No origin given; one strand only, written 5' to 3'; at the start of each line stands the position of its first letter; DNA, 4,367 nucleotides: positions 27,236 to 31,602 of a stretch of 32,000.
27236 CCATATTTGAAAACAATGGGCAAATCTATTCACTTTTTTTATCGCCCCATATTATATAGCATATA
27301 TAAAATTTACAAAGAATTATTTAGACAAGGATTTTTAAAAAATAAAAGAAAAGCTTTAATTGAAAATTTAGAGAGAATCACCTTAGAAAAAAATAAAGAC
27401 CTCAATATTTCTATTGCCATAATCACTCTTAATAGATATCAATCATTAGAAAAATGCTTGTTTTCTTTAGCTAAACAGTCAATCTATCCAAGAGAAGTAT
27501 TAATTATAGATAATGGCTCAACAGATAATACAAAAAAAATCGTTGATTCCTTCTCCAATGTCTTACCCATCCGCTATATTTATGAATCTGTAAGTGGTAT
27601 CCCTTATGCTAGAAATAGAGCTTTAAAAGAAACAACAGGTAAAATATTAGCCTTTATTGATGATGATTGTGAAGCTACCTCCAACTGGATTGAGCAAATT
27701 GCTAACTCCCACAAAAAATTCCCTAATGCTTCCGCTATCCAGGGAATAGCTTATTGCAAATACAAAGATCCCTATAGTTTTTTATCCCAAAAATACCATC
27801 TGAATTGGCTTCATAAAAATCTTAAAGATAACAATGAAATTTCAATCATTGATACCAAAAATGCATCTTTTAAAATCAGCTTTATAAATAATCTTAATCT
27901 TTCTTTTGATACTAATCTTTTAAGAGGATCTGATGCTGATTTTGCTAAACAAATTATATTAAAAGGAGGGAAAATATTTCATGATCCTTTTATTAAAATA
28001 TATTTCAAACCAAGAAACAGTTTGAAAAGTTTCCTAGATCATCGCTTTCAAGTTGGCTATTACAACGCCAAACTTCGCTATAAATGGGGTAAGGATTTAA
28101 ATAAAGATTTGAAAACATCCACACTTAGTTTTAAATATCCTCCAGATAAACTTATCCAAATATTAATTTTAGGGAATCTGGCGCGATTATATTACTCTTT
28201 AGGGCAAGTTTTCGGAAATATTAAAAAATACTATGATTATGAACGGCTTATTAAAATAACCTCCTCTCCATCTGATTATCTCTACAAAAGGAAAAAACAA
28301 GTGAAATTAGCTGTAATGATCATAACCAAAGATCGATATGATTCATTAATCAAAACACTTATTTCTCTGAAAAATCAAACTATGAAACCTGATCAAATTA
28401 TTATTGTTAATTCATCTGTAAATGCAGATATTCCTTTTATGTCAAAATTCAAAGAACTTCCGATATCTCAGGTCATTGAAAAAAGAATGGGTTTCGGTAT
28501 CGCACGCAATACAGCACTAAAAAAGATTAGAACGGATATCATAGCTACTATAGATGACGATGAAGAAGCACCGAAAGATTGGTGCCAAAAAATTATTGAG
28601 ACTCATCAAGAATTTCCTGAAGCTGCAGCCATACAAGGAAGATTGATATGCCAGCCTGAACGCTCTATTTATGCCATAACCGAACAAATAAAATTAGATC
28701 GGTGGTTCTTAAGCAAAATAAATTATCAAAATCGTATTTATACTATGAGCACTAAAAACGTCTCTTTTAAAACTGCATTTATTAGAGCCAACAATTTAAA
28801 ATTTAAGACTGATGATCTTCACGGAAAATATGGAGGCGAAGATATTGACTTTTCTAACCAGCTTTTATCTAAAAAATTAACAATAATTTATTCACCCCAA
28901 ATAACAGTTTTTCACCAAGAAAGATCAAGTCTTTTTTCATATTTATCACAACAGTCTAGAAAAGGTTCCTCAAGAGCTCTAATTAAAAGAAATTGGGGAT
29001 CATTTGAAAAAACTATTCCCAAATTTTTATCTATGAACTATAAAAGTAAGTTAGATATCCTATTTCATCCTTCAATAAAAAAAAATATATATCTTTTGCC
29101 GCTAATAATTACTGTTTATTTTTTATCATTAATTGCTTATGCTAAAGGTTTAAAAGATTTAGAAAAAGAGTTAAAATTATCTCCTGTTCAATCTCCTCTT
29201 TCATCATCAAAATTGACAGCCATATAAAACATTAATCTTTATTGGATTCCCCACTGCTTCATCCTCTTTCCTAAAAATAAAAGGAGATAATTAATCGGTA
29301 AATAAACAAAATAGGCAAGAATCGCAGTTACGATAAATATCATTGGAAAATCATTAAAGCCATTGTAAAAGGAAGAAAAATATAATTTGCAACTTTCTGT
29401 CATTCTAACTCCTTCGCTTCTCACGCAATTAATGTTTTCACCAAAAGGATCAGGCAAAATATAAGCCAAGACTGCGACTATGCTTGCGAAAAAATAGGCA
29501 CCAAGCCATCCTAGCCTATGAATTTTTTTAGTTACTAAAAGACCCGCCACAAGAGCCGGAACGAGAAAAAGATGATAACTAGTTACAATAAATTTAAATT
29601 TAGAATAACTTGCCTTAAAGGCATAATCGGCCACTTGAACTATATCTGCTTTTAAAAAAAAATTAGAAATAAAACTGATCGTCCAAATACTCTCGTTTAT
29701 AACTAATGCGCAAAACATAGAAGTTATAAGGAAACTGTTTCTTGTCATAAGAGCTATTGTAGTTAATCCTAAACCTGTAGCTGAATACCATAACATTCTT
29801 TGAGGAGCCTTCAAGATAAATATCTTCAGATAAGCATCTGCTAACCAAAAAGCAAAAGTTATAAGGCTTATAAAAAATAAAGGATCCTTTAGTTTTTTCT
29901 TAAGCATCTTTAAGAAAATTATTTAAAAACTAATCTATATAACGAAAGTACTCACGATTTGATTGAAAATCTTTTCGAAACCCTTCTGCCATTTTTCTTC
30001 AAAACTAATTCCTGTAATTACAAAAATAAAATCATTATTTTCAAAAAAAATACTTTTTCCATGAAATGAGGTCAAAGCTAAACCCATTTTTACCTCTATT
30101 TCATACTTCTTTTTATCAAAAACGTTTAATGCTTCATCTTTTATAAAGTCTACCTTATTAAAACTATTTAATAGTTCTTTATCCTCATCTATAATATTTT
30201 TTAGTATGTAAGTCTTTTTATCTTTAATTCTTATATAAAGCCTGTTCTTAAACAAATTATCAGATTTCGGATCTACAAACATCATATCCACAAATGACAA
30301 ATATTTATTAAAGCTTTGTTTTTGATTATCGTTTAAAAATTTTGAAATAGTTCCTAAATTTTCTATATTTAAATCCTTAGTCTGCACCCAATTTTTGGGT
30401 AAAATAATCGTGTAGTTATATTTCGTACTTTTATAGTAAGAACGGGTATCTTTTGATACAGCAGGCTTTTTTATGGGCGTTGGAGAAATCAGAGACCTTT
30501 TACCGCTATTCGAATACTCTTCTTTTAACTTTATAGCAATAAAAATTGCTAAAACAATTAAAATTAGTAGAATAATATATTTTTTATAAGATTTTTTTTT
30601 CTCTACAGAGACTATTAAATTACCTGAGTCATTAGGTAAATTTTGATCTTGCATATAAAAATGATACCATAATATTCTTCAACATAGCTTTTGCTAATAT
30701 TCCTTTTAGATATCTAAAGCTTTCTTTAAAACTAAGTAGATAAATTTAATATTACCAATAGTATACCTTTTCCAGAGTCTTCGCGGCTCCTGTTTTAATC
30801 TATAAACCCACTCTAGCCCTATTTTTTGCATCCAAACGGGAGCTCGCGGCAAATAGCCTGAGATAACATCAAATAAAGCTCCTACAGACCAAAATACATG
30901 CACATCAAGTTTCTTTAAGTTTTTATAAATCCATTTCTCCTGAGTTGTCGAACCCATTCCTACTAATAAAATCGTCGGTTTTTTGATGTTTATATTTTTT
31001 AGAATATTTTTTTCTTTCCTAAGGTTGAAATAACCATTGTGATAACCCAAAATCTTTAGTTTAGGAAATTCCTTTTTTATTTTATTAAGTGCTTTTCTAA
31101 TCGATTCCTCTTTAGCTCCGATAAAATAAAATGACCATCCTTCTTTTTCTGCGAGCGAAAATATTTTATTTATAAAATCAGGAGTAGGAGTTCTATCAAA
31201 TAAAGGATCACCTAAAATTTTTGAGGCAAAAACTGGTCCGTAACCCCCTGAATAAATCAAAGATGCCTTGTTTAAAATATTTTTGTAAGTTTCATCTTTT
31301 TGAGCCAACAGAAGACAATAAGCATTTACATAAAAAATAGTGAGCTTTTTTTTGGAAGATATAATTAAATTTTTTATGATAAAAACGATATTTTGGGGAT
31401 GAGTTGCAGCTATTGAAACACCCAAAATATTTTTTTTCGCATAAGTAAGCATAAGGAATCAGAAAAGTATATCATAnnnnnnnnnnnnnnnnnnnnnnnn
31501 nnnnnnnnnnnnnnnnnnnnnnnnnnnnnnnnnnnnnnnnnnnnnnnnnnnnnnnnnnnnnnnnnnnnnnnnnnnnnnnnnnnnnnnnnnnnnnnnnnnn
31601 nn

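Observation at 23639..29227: Six tandem GT2 glycosyltransferase modules fused into a single 1862-aa ORF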

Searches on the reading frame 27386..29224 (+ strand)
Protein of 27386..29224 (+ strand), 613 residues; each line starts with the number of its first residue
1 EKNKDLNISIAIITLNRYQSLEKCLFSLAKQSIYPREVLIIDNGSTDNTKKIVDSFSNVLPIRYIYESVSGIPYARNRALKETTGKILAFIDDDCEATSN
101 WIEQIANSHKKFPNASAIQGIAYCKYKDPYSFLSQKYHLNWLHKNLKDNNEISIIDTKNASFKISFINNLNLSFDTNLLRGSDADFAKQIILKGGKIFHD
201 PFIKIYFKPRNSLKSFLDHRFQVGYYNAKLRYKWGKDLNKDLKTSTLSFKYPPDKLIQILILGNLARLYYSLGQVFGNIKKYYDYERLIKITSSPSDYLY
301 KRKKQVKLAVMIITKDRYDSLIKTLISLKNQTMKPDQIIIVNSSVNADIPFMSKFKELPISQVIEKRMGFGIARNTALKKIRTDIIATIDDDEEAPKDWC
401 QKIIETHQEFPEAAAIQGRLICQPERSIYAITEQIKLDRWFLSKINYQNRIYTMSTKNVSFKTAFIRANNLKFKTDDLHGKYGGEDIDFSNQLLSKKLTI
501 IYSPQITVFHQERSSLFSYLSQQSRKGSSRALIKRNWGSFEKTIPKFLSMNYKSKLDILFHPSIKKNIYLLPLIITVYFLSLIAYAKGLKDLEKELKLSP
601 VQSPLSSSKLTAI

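Call 63: predict_structure(alignment_id=A3)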
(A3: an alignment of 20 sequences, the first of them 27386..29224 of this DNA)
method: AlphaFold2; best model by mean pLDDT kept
length: 613 residues; sequences in the alignment: 20
mean_pLDDT: 87.8   pTM: 0.81
mean pLDDT of the five models: 87.8, 87.7, 87.4, 87.1, 86.3
residues with pLDDT >= 90: 439; 70-90: 100; 50-70: 34; < 50: 40
segments of 3 or more residues with pLDDT < 50: 1-4, 292-302, 544-554, 600-613
pLDDT, mean of each block of 10 residues (from residue 1): 68 96 98 96 95 97 95 95 97 97 97 97 91 91 89 94 96 91 93 95 95 94 91 68 59 85 94 88 73 42 78 93 96 97 80 90 91 96 96 97 93 95 96 92 84 93 95 93 92 94 95 96 95 83 44 62 91 95 95 83 36 30
secondary structure, 60 per line:
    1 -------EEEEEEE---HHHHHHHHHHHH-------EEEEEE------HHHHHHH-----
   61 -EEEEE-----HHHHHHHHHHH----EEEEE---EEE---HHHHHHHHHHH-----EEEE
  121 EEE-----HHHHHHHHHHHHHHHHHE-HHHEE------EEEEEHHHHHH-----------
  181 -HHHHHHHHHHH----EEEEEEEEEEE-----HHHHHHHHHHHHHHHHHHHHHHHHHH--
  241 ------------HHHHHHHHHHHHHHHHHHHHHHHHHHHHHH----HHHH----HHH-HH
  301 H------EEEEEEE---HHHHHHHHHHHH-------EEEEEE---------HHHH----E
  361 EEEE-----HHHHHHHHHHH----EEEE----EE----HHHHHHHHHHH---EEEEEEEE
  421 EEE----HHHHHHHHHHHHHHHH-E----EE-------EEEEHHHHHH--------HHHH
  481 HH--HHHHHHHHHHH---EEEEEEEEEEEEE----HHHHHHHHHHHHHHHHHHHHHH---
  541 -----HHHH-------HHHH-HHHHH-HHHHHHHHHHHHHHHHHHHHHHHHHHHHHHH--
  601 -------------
elements in order: E8-14 H18-29 E37-42 H49-55 E62-66 H72-82 E87-91 E95-97 H101-111 E117-123 H129-145 E159-163 H164-169 H182-192 E197-207 H213-238 H253-282 H287-290 E308-314 H318-329 E337-342 H352-355 E360-364 H370-380 E385-388 H399-409 E413-423 H428-443 E459-462 H463-468 H477-482 H485-495 E499-511 H516-537 H546-549 H557-560 H562-566 H568-598

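Call 66: fold_search(model_id=the predicted structure, library=pdb)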
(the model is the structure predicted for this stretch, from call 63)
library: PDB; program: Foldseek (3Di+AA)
matches with E <= 10: 1263; with E <= 0.001: 526
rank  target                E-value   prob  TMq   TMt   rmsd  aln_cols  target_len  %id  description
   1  2z86_B                7.7e-22  1.00  0.28  0.28  21.7       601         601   16  Crystal structure of chondroitin polymerase from Escherichia coli strain K4 (K4CP) complexed with UDP-GlcUA and UDP (released 2008-09-16)
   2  2z86_D                4.4e-21  1.00  0.29  0.30  21.4       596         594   16  Crystal structure of chondroitin polymerase from Escherichia coli strain K4 (K4CP) complexed with UDP-GlcUA and UDP (released 2008-09-16)
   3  2z87_B                9.5e-21  1.00  0.28  0.29  21.4       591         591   17  Crystal structure of chondroitin polymerase from Escherichia coli strain K4 (K4CP) complexed with UDP-GalNAc and UDP (released 2008-09-16)
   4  2z86_A                1.3e-20  1.00  0.30  0.32  20.7       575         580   15  Crystal structure of chondroitin polymerase from Escherichia coli strain K4 (K4CP) complexed with UDP-GlcUA and UDP (released 2008-09-16)
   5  2z86_C                1.0e-19  1.00  0.27  0.28  21.2       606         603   17  Crystal structure of chondroitin polymerase from Escherichia coli strain K4 (K4CP) complexed with UDP-GlcUA and UDP (released 2008-09-16)
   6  2z87_A                3.4e-19  1.00  0.30  0.30  21.4       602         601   16  Crystal structure of chondroitin polymerase from Escherichia coli strain K4 (K4CP) complexed with UDP-GalNAc and UDP (released 2008-09-16)
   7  8viw_A                3.9e-17  1.00  0.27  0.30  20.8       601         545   17  Cryo-EM structure of heparosan synthase 2 from Pasteurella multocida with polysaccharide in the GlcNAc-T active site (released 2024-07-24)
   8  8vh7_B                5.8e-17  1.00  0.25  0.30  20.8       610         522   16  Crystal structure of heparosan synthase 2 from Pasteurella multocida at 1.98 A (released 2024-07-24)
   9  8vh8_A                7.2e-17  1.00  0.27  0.31  20.7       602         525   18  Crystal structure of heparosan synthase 2 from Pasteurella multocida at 2.85 A (released 2024-09-04)
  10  8vh8_D                8.9e-17  1.00  0.27  0.31  20.4       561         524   17  Crystal structure of heparosan synthase 2 from Pasteurella multocida at 2.85 A (released 2024-09-04)
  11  8vh7_A                2.4e-16  1.00  0.26  0.30  20.8       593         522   17  Crystal structure of heparosan synthase 2 from Pasteurella multocida at 1.98 A (released 2024-07-24)
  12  8vh8_C                5.2e-16  1.00  0.26  0.30  20.3       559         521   17  Crystal structure of heparosan synthase 2 from Pasteurella multocida at 2.85 A (released 2024-09-04)
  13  8vh8_B                6.4e-16  1.00  0.26  0.30  21.2       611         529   17  Crystal structure of heparosan synthase 2 from Pasteurella multocida at 2.85 A (released 2024-09-04)
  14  6yv7_B                1.9e-13  1.00  0.31  0.52   9.3       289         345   19  Mannosyltransferase PcManGT from Pyrobaculum calidifontis (released 2020-07-22)
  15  7ui6_A                5.4e-13  1.00  0.26  0.26  25.7       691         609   11  CryoEM structure of LARGE1 from C1 reconstruction (released 2023-03-08)
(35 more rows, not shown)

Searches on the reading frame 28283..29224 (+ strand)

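Call 16: search_protein_families(library=ncbifam, proteins=[window:28283-29224:+], max_evalue=0.001)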
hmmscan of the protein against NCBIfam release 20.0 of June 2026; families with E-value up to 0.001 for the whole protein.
window:28283-29224:+ (314 aa): 7 families
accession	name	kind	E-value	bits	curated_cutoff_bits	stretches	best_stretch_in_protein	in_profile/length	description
NF041875.1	EPS_EpsD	equivalog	1.6e-13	50.7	370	1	9-236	1-232/325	exopolysaccharide biosynthesis glycosyltransferase EpsD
TIGR03965.1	mycofact_glyco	equivalog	2.6e-13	49.7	280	2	8-124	75-194/467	mycofactocin biosynthesis glycosyltransferase MftF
NF038302.1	EPS_HpsE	equivalog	4.6e-13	48.8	300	1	8-214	2-225/307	hormogonium polysaccharide biosynthesis glycosyltransferase HpsE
NF038299.1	EPS_HpsN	equivalog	6.5e-10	38.5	425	1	8-213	2-222/317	hormogonium polysaccharide biosynthesis glycosyltransferase HpsN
NF041394.1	GtaseAglG_Halo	equivalog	8.5e-10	38.4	440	1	7-123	3-121/304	glucosyl-dolichyl phosphate glucuronosyltransferase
NF007482.0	PRK10073.1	equivalog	0.00015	20.9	423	1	5-106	4-108/334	glycosyltransferase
NF047683.1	TeichurnBiosyTuaG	equivalog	0.00024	20.9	400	1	11-109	8-112/252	teichuronic acid biosynthesis protein TuaG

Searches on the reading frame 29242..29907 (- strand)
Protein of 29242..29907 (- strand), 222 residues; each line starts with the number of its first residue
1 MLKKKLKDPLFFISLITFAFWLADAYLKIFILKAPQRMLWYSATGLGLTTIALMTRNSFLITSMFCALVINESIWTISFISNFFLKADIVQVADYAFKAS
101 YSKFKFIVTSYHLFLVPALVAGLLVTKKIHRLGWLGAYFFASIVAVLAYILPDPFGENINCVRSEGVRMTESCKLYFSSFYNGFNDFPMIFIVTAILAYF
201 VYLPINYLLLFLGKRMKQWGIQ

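Call 6: search_protein_families(library=pfam, proteins=[window:29242-29907:-], max_evalue=0.001)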
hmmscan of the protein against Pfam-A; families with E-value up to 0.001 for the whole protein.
window:29242-29907:- (222 aa): 0 families

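Call 16: search_protein_families(library=ncbifam, proteins=[window:29242-29907:-], max_evalue=0.001)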
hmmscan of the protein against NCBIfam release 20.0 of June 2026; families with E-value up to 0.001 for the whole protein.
window:29242-29907:- (222 aa): 0 families

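Call 62: search_protein_families(library=pfam, proteins=[window:29242-29907:-], max_evalue=1)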
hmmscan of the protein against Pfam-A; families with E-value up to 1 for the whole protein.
window:29242-29907:- (222 aa): 2 families
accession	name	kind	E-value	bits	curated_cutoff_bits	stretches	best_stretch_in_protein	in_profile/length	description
PF14089.11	KbaA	-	0.022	15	27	1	27-149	22-146/179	KinB-signalling pathway activation in sporulation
PF10745.14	DUF2530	-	0.24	12.1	25.5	1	2-52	6-55/77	Protein of unknown function (DUF2530)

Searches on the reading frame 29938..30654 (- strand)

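Call 6: search_protein_families(library=pfam, proteins=[window:29938-30654:-], max_evalue=0.001)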
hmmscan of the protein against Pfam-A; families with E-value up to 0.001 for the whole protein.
window:29938-30654:- (239 aa): 0 families

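Call 16: search_protein_families(library=ncbifam, proteins=[window:29938-30654:-], max_evalue=0.001)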
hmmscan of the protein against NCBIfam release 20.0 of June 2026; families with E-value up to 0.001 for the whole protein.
window:29938-30654:- (239 aa): 0 families

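Call 62: search_protein_families(library=pfam, proteins=[window:29938-30654:-], max_evalue=1)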
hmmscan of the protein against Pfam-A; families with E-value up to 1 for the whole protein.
window:29938-30654:- (239 aa): 3 families
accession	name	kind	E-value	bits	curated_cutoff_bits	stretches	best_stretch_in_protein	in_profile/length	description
PF01789.22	PsbP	-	0.0044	17.5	23.5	1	73-238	5-154/155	PsbP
PF18401.7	Thioredoxin_13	-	0.034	14.4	26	1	110-183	53-126/136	Thioredoxin-like domain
PF21609.2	Toxofilin-like_dom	-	0.059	13.8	27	1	159-206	30-76/84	Toxofilin-like domain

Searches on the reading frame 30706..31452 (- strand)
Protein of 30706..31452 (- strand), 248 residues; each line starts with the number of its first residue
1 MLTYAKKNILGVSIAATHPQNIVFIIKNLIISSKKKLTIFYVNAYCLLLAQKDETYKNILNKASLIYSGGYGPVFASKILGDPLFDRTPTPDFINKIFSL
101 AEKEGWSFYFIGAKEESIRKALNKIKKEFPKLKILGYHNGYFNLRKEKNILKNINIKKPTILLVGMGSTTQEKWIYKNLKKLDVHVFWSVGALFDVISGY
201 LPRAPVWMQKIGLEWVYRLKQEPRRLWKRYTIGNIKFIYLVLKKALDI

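Call 6: search_protein_families(library=pfam, proteins=[window:30709-31452:-], max_evalue=0.001)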
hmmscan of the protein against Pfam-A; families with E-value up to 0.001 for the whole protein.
window:30709-31452:- (248 aa): 1 family
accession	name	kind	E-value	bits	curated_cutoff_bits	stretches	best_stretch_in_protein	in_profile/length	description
PF03808.19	Glyco_tran_WecG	-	1.1e-56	191.7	27.4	1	63-230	1-168/168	Glycosyl transferase WecG/TagA/CpsF family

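Call 68: find_encoding_contigs(protein=window:30706-31452:-, flank=10000, max_places=2)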
Protein window:30706-31452:- (248 aa): 4 contigs read that carry it; 2 places shown.
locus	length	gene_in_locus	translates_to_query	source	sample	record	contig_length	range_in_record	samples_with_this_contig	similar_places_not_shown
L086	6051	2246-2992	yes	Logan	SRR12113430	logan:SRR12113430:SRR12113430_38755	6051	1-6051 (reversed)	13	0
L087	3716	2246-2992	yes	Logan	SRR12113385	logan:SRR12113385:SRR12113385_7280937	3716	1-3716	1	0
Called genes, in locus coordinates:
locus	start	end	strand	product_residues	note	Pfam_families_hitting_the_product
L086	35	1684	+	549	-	PF03717:PBP_dimer, PF00905:Transpeptidase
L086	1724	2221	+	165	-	-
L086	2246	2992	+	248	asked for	PF03808:Glyco_tran_WecG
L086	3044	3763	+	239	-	-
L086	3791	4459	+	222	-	-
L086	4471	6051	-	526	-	?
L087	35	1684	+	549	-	PF03717:PBP_dimer, PF00905:Transpeptidase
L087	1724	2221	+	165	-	-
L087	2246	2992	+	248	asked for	PF03808:Glyco_tran_WecG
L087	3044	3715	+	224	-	?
